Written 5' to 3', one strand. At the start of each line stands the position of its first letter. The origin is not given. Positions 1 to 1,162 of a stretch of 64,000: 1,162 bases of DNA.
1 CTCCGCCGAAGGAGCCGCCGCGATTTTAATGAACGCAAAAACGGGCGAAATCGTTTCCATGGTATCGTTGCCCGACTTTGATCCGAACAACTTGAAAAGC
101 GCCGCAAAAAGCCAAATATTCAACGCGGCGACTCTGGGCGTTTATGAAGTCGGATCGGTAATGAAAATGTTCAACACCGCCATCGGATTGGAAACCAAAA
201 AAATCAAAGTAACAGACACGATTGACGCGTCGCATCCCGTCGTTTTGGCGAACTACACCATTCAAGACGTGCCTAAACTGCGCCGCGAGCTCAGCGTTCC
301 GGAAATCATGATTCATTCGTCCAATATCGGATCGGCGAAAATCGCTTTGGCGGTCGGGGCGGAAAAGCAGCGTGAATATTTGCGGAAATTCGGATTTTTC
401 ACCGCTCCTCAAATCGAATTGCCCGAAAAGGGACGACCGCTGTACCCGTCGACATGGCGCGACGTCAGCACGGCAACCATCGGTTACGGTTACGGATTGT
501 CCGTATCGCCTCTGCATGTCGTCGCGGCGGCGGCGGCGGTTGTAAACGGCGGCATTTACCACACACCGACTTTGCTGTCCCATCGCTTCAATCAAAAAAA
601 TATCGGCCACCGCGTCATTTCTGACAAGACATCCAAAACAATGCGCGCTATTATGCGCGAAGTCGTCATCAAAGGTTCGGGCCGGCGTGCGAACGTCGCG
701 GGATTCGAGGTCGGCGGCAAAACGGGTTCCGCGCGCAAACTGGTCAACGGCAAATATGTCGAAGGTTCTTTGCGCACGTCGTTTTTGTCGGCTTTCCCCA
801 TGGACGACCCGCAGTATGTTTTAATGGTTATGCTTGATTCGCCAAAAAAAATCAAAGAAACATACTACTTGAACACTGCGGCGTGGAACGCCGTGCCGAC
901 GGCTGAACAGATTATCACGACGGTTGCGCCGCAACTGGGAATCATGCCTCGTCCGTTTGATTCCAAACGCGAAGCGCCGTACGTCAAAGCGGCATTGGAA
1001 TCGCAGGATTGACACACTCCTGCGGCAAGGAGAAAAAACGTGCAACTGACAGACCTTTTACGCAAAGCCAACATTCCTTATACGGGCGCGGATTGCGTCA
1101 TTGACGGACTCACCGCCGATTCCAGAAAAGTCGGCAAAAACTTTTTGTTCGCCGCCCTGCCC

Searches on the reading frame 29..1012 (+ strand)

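Call 30: search_protein_families(library=ncbifam, proteins=[window:29-1012:+], max_evalue=1e-10)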
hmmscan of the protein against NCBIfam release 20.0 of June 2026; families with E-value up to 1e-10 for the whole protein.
window:29-1012:+ (327 aa): 7 families
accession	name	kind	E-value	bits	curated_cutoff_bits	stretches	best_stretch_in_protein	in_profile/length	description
TIGR02214.1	spoVD_pbp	equivalog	2.3e-49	168.3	688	1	1-314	246-569/636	stage V sporulation protein D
NF053573.1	PBP2_PenA_Neis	exception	2.6e-43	148.4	1105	1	2-307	269-568/572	peptidoglycan D,D-transpeptidase PBP2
NF011685.0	PRK15105.1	subfamily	1e-36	126.7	737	1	3-307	267-565/588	peptidoglycan glycosyltransferase FtsI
TIGR03423.1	pbp2_mrdA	equivalog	3e-28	98.8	455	1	1-272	255-572/593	penicillin-binding protein 2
NF038271.1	strep_PBP2X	exception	5.8e-22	77.7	1050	1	1-281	292-602/750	penicillin-binding protein PBP2X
NF051842.1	PBP4_5_Efaec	equivalog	1.6e-18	66.5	700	1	1-274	361-650/668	penicillin-binding protein PBP4(5)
TIGR02074.1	PBP_1a_fam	subfamily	7.3e-17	61.4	508.75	1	1-237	265-485/535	PBP1A family penicillin-binding protein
